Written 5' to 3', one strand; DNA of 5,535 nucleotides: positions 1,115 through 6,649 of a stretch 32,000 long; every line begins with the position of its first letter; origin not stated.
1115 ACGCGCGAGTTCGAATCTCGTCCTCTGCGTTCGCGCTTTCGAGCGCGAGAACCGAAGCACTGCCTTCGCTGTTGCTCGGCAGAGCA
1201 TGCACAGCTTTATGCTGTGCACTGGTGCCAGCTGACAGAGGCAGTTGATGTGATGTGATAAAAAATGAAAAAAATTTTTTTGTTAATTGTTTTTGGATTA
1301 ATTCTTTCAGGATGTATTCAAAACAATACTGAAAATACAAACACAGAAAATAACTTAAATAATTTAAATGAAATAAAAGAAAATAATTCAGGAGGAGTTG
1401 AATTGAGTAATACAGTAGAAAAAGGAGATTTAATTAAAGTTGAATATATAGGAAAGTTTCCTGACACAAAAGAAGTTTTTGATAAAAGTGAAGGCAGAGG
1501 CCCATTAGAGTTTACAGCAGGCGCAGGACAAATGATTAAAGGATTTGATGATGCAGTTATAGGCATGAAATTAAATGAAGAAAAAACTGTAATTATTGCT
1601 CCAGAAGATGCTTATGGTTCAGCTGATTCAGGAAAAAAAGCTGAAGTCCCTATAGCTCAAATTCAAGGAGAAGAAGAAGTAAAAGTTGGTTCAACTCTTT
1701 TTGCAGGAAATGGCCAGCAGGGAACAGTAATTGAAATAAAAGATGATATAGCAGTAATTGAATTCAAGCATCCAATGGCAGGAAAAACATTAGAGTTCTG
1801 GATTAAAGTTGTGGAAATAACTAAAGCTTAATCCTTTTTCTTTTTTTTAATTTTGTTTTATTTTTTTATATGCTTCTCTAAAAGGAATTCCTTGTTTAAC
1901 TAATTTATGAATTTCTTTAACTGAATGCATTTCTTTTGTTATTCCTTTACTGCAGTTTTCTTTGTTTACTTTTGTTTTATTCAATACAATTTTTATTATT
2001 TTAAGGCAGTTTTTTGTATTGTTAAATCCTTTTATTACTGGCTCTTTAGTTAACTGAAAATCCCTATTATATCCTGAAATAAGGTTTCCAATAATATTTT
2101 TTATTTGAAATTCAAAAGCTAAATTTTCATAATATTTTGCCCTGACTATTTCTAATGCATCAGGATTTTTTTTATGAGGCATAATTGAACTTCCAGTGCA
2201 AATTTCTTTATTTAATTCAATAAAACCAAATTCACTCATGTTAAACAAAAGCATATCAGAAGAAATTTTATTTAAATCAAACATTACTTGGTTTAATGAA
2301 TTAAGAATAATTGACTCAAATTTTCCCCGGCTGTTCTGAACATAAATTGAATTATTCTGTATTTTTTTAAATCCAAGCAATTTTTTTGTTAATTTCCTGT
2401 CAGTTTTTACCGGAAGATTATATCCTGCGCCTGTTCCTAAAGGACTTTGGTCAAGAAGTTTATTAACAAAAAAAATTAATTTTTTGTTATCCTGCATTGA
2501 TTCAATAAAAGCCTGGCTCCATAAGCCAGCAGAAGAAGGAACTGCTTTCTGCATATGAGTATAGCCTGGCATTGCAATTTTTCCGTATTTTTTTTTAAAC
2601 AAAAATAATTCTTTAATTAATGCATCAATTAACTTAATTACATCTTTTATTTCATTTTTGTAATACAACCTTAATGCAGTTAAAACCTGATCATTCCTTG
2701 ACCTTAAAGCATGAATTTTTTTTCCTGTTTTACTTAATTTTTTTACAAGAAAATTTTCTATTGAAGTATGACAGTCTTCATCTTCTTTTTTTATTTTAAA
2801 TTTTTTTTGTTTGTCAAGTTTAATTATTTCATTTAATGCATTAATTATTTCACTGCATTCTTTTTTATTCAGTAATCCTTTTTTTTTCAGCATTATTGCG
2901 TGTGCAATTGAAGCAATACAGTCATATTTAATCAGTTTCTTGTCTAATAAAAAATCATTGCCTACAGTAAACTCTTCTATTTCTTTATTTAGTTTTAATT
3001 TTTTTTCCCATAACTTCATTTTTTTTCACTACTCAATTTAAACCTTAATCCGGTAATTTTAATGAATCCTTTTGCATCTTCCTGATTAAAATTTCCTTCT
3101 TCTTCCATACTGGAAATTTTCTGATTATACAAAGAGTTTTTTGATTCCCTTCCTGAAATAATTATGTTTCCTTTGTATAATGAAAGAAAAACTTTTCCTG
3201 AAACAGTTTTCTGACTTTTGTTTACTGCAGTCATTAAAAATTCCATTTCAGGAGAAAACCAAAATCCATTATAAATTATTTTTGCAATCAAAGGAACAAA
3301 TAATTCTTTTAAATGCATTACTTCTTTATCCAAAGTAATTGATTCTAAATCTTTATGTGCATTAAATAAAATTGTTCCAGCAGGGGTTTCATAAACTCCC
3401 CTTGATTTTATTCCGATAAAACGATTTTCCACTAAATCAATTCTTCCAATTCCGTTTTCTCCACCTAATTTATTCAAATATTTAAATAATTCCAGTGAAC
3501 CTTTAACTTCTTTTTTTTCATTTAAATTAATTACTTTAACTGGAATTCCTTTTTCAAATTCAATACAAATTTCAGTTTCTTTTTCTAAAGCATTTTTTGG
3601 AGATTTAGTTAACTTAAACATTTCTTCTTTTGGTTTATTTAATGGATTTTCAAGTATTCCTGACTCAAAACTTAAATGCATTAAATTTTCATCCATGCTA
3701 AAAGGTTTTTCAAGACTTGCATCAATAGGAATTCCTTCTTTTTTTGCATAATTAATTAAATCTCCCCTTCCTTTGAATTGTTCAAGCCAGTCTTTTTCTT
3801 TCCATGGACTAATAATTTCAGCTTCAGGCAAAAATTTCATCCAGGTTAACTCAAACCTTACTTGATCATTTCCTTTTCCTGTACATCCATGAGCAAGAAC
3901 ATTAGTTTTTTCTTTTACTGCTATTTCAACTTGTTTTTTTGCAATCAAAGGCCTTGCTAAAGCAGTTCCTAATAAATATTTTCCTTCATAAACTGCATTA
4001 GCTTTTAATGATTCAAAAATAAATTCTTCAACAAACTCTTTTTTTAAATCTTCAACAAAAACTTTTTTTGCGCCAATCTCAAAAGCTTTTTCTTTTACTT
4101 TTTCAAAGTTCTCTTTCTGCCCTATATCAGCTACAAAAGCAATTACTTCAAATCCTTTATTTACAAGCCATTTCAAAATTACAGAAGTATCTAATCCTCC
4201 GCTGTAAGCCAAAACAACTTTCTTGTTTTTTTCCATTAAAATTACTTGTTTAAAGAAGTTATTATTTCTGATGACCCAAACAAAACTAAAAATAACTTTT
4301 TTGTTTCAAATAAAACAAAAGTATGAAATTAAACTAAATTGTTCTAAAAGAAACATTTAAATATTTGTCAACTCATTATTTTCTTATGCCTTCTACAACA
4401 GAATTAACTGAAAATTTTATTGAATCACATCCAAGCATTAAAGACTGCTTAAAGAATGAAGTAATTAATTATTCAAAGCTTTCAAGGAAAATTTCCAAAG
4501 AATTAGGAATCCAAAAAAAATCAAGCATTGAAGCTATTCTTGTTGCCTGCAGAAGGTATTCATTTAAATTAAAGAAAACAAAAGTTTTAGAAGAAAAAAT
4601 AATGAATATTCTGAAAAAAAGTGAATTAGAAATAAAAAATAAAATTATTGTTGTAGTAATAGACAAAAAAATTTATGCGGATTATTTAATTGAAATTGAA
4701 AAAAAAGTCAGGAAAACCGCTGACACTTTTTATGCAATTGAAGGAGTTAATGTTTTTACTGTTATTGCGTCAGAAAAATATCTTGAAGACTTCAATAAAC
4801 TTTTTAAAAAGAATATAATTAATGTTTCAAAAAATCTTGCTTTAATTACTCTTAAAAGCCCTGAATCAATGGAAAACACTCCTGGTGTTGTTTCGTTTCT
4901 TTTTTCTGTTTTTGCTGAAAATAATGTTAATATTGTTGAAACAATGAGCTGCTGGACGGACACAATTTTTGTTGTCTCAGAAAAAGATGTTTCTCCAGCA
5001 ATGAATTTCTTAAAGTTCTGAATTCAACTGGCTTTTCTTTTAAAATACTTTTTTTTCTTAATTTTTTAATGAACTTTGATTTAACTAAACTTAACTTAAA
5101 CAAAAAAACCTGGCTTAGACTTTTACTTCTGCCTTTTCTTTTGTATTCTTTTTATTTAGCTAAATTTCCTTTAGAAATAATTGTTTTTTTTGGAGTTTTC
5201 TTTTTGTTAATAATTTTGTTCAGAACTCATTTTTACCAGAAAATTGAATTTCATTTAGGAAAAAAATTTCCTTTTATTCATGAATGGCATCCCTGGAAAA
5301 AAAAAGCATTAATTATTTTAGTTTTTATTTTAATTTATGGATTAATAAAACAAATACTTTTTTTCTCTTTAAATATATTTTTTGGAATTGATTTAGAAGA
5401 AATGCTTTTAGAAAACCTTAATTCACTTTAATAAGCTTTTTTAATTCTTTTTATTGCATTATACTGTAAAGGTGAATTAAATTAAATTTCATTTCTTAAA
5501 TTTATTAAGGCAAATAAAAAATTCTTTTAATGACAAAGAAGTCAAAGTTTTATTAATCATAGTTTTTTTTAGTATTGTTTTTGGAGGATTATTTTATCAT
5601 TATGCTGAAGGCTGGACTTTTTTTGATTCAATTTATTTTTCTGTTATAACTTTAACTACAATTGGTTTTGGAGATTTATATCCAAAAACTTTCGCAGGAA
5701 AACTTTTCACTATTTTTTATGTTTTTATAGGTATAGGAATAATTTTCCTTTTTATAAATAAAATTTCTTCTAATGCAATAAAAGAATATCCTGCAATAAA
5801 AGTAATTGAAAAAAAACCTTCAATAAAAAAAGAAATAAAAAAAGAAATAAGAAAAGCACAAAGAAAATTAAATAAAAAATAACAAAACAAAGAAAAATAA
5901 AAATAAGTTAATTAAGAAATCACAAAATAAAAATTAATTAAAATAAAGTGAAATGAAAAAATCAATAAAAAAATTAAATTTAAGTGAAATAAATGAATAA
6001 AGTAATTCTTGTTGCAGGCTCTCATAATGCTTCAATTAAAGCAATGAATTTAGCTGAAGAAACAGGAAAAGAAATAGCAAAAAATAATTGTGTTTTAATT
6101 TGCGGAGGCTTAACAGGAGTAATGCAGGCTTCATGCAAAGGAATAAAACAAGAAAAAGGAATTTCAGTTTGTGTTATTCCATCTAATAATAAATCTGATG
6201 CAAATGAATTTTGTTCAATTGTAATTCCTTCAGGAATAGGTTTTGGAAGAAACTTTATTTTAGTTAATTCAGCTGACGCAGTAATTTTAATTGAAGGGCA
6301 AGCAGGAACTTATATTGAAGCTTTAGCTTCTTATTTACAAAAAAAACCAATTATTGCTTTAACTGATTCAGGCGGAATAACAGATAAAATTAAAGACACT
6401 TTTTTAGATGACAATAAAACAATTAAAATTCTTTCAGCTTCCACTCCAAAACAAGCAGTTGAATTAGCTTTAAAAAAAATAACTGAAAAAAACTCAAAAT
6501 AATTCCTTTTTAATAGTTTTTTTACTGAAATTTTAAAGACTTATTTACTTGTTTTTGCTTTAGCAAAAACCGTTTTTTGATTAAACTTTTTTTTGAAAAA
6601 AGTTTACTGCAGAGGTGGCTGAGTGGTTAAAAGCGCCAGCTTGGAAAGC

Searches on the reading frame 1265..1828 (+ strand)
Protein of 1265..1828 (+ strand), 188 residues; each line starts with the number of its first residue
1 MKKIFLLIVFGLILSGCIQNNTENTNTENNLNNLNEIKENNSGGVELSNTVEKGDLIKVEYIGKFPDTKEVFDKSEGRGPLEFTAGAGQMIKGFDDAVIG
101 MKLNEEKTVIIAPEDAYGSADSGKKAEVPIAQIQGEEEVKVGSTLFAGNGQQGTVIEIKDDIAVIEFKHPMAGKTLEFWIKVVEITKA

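Call 71: search_protein_families(library=pfam, proteins=[window:1265-1828:+], max_evalue=0.001)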
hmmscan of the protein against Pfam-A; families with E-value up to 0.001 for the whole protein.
window:1265-1828:+ (188 aa): 1 family
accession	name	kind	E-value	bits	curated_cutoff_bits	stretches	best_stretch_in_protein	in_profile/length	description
PF00254.34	FKBP_C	-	2.8e-19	69.7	21.1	1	50-125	4-80/94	FKBP-type peptidyl-prolyl cis-trans isomerase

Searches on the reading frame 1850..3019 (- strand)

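Call 71: search_protein_families(library=pfam, proteins=[window:1850-3019:-], max_evalue=0.001)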
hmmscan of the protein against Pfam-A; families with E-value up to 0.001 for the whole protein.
window:1850-3019:- (390 aa): 1 family
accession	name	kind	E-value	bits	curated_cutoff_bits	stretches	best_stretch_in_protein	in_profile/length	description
PF00206.25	Lyase_1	-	1.4e-46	159.8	27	1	23-295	18-306/312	Lyase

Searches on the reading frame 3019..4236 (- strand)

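Call 71: search_protein_families(library=pfam, proteins=[window:3019-4236:-], max_evalue=0.001)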
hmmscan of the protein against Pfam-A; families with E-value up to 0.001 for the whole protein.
window:3019-4236:- (406 aa): 3 families
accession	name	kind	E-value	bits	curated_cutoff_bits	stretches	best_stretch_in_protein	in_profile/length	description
PF20979.2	Arginosuc_syn_C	-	1e-81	274.2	27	1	179-401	1-218/219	Arginosuccinate synthase C-terminal domain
PF00764.25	Arginosuc_synth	-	1.1e-64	217.8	27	1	6-170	1-162/162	Arginosuccinate synthase N-terminal HUP domain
PF06508.19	QueC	-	0.00036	20.5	22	1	6-77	1-71/210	Queuosine biosynthesis protein QueC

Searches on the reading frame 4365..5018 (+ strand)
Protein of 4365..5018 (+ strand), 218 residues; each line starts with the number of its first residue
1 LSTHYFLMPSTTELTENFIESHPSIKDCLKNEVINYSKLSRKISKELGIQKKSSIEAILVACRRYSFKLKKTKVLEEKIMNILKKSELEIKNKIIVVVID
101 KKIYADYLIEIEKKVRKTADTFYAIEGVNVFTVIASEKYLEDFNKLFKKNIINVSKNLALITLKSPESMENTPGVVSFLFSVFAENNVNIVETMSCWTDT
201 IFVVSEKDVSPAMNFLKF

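Call 71: search_protein_families(library=pfam, proteins=[window:4365-5018:+], max_evalue=0.001)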
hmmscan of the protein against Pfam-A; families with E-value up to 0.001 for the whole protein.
window:4365-5018:+ (218 aa): 2 families
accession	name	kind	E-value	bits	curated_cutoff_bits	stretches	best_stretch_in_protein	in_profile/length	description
PF13840.12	ACT_7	-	1.1e-06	28.8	27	1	155-216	3-63/65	ACT domain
PF22468.2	ACT_9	-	9.6e-06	25.7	27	1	168-216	7-57/61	ACT domain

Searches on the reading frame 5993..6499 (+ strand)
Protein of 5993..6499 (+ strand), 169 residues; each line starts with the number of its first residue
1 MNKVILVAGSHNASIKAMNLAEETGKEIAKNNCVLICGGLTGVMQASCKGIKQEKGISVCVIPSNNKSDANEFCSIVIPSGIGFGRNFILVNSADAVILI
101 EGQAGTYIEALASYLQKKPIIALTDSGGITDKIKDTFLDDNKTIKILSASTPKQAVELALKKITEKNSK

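Call 71: search_protein_families(library=pfam, proteins=[window:5993-6499:+], max_evalue=0.001)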
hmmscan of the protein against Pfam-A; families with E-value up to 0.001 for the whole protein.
window:5993-6499:+ (169 aa): 3 families
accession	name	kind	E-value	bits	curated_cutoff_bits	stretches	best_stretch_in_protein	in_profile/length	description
PF18306.6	LDcluster4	-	1.7e-39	135.3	26.3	1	4-155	3-150/151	SLOG cluster4 family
PF18171.6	LSDAT_prok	-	8.5e-06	25.6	25.4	1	95-160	125-188/195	SLOG in TRPM, prokaryote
PF02481.21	DNA_processg_A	-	0.0002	21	29.6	0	3-65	45-107/212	DNA recombination-mediator protein A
